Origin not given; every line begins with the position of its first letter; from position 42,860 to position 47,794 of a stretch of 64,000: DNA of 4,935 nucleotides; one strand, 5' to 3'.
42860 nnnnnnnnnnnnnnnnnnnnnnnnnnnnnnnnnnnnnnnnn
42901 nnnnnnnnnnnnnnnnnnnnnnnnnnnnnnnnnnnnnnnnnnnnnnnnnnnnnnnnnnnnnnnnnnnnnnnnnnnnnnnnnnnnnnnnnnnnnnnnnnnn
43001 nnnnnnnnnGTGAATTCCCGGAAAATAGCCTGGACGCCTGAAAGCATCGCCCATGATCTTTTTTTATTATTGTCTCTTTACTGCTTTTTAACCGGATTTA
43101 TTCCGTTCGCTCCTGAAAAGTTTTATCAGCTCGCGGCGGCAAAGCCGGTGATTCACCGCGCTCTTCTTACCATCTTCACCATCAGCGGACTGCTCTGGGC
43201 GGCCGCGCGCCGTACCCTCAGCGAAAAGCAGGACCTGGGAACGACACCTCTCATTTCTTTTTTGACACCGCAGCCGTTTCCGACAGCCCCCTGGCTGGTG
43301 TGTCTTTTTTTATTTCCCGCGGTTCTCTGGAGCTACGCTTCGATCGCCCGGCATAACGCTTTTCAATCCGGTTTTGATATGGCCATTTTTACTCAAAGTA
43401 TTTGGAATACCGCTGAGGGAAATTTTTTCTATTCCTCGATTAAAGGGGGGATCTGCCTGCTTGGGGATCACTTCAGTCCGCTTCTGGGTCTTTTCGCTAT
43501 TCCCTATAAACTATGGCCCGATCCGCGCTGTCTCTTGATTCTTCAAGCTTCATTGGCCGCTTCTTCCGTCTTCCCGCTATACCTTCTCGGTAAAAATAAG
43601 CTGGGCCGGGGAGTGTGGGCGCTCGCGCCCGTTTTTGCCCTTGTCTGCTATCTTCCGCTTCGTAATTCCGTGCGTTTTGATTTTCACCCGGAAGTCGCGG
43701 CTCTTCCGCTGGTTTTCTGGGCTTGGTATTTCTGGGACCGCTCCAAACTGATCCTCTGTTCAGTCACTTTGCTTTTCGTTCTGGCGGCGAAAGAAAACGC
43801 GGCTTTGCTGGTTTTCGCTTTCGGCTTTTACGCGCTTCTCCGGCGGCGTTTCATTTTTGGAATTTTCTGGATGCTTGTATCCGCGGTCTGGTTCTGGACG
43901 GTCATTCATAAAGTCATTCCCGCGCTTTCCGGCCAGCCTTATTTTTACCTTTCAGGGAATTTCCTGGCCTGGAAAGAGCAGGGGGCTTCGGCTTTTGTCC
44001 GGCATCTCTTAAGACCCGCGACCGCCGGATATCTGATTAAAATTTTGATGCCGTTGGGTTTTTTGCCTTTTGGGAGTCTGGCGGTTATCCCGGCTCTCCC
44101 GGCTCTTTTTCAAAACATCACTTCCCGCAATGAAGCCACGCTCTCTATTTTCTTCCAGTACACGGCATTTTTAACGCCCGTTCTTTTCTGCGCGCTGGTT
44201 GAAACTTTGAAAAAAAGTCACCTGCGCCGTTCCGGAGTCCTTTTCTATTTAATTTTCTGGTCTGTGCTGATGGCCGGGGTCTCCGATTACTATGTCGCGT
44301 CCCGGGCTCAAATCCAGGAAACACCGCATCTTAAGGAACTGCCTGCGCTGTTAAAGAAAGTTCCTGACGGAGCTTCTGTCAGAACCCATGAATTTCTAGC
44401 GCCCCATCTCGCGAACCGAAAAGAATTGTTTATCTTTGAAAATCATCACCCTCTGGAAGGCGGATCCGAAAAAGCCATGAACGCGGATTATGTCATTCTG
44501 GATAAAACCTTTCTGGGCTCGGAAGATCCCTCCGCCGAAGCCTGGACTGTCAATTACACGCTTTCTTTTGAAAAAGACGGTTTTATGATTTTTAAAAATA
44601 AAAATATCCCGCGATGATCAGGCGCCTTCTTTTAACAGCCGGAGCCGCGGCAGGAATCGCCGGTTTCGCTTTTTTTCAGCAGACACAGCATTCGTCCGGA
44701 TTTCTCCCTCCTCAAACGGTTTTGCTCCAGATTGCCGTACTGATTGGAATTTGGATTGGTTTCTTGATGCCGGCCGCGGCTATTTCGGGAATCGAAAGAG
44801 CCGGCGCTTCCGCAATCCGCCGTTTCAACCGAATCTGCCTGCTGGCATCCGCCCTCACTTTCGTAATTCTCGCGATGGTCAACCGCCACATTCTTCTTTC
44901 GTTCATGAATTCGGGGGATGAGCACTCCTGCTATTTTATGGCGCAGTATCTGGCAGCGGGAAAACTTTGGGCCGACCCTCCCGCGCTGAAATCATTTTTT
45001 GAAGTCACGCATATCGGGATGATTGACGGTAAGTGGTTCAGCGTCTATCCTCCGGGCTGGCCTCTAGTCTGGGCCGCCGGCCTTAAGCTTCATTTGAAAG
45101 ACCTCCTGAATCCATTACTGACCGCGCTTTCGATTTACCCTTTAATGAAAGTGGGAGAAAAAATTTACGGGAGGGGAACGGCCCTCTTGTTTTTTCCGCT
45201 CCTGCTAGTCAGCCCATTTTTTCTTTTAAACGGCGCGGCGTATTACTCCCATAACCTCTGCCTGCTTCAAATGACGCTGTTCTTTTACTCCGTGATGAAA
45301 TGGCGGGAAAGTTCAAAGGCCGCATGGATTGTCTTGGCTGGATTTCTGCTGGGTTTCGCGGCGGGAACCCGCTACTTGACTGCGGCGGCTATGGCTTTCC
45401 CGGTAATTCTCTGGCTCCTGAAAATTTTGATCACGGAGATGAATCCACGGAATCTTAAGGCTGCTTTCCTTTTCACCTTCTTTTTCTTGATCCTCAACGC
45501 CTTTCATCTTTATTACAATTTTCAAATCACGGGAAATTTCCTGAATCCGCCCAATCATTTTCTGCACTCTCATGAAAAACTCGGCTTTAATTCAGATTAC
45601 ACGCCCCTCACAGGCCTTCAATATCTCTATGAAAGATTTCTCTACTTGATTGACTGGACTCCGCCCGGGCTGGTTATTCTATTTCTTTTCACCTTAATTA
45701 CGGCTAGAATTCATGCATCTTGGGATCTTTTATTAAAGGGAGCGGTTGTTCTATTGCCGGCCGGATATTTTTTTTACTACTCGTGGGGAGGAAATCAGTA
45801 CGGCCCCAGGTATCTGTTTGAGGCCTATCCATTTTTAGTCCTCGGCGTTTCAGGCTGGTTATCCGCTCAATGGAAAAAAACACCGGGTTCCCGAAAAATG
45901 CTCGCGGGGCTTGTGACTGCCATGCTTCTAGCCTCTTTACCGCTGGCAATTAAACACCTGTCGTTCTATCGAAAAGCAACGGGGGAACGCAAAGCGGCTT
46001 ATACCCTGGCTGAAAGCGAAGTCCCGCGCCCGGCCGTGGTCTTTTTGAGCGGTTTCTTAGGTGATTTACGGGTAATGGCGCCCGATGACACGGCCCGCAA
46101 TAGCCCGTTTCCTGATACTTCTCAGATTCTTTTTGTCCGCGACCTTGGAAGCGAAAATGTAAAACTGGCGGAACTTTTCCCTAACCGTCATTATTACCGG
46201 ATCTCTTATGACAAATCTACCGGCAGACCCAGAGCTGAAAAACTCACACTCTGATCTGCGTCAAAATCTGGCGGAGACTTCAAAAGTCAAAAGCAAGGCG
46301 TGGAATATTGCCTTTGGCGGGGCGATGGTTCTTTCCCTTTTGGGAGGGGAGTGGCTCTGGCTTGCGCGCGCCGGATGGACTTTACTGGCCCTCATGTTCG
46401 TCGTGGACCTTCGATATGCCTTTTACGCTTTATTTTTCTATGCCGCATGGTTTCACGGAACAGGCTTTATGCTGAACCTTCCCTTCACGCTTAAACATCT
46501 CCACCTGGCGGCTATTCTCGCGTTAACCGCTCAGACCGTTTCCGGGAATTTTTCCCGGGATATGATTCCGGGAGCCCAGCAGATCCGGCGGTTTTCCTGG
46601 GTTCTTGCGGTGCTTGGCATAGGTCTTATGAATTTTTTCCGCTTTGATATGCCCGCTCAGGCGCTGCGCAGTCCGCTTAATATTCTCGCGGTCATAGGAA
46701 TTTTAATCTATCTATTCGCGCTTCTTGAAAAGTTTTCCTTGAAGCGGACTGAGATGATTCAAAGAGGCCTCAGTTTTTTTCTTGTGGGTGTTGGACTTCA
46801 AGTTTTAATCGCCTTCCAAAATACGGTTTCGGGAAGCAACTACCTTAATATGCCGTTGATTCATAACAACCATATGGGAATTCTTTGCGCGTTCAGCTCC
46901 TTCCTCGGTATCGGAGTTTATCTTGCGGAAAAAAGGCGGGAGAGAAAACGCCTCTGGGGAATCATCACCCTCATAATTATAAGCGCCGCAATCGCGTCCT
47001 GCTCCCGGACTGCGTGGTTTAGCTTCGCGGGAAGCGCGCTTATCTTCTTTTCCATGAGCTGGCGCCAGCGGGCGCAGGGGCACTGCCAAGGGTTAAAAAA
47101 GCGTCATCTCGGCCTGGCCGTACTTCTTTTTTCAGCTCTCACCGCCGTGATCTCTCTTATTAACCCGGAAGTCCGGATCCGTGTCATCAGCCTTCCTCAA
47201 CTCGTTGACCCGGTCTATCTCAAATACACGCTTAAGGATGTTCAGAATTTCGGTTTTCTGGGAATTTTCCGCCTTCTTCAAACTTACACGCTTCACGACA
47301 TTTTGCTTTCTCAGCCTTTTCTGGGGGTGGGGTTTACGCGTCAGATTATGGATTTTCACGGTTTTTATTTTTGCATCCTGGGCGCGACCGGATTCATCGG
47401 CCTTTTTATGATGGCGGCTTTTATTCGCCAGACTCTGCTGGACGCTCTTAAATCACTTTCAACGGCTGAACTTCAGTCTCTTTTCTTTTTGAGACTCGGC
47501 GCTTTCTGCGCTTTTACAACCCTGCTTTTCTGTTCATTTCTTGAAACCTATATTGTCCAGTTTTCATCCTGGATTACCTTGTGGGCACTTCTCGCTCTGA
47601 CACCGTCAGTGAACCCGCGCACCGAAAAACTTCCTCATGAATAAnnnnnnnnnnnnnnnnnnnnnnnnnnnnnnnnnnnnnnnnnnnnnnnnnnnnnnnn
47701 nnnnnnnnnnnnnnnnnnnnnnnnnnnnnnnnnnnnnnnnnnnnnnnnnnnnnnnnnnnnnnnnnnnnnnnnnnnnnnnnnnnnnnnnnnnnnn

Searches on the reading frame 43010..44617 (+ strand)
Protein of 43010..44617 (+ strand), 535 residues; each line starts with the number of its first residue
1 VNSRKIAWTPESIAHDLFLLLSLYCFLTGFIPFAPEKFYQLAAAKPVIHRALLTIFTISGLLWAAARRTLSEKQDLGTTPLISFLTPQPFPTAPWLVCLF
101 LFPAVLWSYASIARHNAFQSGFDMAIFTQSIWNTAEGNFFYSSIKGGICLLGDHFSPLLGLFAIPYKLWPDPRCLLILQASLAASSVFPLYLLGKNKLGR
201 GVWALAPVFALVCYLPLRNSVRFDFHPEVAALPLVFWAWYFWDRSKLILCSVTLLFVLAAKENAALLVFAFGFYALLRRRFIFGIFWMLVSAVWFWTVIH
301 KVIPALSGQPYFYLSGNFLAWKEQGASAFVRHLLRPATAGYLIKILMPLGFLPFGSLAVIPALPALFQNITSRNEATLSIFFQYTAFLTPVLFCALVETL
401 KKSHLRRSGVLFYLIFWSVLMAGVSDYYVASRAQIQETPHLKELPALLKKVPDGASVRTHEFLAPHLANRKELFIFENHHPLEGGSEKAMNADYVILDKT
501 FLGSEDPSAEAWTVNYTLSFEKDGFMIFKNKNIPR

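Call 12: search_protein_families(library=pfam, proteins=[window:43010-44617:+], max_evalue=0.001)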
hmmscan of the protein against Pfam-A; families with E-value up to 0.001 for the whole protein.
window:43010-44617:+ (535 aa): 1 family
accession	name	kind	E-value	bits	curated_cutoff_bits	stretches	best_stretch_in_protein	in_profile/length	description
PF09852.15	DUF2079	-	1.2e-58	199.8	28.2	1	115-504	2-428/459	Predicted membrane protein (DUF2079)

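Call 51: search_protein_families(library=ncbifam, proteins=[window:43010-44617:+], max_evalue=0.001)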
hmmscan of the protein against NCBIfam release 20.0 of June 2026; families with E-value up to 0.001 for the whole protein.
window:43010-44617:+ (535 aa): 0 families

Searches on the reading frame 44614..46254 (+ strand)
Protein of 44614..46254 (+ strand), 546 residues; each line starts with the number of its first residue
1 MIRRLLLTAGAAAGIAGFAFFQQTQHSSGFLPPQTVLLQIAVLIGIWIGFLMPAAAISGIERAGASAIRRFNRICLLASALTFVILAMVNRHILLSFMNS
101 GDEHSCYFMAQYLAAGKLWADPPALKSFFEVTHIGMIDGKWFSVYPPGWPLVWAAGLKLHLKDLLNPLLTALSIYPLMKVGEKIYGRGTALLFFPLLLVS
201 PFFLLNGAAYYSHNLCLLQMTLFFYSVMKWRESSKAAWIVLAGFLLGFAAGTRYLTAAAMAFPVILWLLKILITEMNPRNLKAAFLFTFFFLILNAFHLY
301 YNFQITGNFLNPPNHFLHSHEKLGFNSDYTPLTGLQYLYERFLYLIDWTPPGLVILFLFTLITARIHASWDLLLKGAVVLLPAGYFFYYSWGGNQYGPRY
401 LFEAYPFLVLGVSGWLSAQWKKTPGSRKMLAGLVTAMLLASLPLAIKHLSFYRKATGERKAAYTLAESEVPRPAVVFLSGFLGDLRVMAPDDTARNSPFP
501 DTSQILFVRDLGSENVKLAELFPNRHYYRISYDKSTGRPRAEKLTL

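Call 12: search_protein_families(library=pfam, proteins=[window:44614-46254:+], max_evalue=0.001)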
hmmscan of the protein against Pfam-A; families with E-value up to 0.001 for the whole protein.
window:44614-46254:+ (546 aa): 1 family
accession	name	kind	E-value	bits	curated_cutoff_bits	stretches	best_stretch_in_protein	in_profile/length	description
PF13231.12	PMT_2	-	0.00023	21.8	26.1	1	168-300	30-159/160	Dolichyl-phosphate-mannose-protein mannosyltransferase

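Call 51: search_protein_families(library=ncbifam, proteins=[window:44614-46254:+], max_evalue=0.001)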
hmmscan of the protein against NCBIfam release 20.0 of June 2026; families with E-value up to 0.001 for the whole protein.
window:44614-46254:+ (546 aa): 1 family
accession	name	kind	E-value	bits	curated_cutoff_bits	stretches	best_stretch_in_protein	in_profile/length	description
NF047440.1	LA3751_2_3_fam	subfamily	3.1e-19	69.1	200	1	136-469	72-406/460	LA_3751/LA_3752 family putative glycosyltransferase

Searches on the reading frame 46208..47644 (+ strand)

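Call 12: search_protein_families(library=pfam, proteins=[window:46208-47644:+], max_evalue=0.001)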
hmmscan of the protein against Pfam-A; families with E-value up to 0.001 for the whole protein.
window:46208-47644:+ (478 aa): 1 family
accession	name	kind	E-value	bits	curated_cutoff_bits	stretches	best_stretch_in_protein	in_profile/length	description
PF04932.20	Wzy_C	-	9.2e-05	22.7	31.7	1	253-402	2-148/149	O-Antigen ligase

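Call 51: search_protein_families(library=ncbifam, proteins=[window:46208-47644:+], max_evalue=0.001)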
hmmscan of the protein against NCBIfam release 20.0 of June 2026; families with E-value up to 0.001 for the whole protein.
window:46208-47644:+ (478 aa): 0 families
